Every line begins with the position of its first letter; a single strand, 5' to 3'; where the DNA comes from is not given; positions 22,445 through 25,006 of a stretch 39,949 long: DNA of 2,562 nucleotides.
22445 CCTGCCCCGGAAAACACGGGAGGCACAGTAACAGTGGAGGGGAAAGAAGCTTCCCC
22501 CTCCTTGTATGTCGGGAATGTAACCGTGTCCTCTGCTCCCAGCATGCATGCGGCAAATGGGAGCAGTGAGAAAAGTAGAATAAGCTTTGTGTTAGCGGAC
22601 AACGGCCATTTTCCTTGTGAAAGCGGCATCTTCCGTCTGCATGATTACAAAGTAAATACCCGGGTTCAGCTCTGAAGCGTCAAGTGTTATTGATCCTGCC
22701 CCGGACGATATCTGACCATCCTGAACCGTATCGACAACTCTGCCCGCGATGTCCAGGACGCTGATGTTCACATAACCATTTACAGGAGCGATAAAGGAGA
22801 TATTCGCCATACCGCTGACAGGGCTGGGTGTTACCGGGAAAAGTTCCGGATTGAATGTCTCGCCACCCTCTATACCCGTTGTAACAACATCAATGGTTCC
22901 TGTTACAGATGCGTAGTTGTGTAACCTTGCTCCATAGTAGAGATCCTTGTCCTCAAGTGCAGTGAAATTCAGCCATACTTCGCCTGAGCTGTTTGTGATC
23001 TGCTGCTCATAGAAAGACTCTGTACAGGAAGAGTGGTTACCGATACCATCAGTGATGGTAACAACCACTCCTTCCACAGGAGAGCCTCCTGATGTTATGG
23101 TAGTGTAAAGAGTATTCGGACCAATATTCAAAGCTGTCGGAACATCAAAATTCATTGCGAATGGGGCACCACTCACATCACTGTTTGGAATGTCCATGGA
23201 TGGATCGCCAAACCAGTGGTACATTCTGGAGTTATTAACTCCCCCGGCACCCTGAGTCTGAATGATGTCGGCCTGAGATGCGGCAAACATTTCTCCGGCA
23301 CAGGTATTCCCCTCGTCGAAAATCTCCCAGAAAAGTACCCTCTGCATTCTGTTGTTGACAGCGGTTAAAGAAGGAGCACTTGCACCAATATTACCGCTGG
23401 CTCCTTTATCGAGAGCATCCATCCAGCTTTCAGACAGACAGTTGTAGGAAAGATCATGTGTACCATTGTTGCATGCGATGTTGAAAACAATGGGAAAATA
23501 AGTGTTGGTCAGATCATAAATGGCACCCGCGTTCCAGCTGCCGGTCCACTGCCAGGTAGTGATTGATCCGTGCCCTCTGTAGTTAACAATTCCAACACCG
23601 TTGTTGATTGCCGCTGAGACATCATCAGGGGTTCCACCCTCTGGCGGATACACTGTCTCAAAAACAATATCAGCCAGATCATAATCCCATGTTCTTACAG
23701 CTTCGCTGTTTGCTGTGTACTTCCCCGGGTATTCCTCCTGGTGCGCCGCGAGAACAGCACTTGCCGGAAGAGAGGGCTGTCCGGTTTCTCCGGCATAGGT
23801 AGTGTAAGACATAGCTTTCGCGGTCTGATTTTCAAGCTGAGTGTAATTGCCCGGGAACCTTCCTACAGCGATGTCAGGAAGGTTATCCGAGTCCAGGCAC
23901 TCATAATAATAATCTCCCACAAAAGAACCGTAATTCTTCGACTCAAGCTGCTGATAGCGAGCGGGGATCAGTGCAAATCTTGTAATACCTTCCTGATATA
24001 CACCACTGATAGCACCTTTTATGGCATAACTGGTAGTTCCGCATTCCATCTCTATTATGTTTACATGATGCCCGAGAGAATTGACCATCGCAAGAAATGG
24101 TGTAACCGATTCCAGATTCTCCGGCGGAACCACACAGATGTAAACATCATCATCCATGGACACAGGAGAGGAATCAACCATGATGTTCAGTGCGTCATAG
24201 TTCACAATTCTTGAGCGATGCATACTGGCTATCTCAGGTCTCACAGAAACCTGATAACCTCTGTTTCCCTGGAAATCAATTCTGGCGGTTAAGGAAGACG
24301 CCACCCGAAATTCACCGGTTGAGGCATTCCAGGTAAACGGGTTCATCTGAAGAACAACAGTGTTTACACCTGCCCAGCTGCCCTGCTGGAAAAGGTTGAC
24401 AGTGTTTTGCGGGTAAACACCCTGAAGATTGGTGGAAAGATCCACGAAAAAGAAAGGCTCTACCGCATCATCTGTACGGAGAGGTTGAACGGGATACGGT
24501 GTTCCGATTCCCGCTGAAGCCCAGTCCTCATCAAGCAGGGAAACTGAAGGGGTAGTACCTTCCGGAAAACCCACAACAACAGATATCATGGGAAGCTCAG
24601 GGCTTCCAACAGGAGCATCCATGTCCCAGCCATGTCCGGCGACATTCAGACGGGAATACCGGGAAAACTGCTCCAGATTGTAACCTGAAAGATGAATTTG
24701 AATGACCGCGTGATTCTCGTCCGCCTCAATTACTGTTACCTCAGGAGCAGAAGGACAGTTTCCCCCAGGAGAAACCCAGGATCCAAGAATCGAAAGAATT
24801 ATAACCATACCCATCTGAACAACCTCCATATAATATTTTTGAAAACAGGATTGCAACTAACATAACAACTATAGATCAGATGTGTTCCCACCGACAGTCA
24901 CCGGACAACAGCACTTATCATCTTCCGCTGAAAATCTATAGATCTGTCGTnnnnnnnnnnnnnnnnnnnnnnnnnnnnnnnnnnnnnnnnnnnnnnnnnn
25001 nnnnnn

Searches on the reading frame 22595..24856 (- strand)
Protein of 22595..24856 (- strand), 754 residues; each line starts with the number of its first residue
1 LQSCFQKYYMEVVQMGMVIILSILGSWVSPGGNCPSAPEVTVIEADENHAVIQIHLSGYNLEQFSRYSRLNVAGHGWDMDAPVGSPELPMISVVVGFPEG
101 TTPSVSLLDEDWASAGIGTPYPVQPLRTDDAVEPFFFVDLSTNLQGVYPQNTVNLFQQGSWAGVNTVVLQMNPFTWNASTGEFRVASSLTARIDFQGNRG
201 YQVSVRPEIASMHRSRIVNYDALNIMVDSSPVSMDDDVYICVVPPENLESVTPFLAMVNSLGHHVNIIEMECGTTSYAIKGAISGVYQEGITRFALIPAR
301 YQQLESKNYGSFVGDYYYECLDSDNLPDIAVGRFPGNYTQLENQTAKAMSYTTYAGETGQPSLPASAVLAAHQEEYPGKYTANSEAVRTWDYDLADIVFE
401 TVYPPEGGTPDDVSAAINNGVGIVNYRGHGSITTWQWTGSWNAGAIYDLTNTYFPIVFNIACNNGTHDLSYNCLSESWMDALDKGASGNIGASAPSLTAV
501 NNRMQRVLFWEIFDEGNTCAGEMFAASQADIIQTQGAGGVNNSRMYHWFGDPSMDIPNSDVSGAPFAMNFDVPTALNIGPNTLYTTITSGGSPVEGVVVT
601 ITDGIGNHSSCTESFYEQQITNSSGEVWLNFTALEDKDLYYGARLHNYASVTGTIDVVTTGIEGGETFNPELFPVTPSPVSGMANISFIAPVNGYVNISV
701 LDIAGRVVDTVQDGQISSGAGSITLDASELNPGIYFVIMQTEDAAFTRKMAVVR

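Call 51: search_protein_families(library=pfam, proteins=[window:22595-24856:-], max_evalue=0.00001)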
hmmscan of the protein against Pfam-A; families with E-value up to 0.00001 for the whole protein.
window:22595-24856:- (754 aa): 2 families
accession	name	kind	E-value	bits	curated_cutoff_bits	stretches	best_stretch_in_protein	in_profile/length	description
PF01364.23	Peptidase_C25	-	1.3e-40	140.3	23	1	290-555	83-373/374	Peptidase family C25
PF18962.6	Por_Secre_tail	-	9.5e-11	42.3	27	1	677-752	3-75/75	Secretion system C-terminal sorting domain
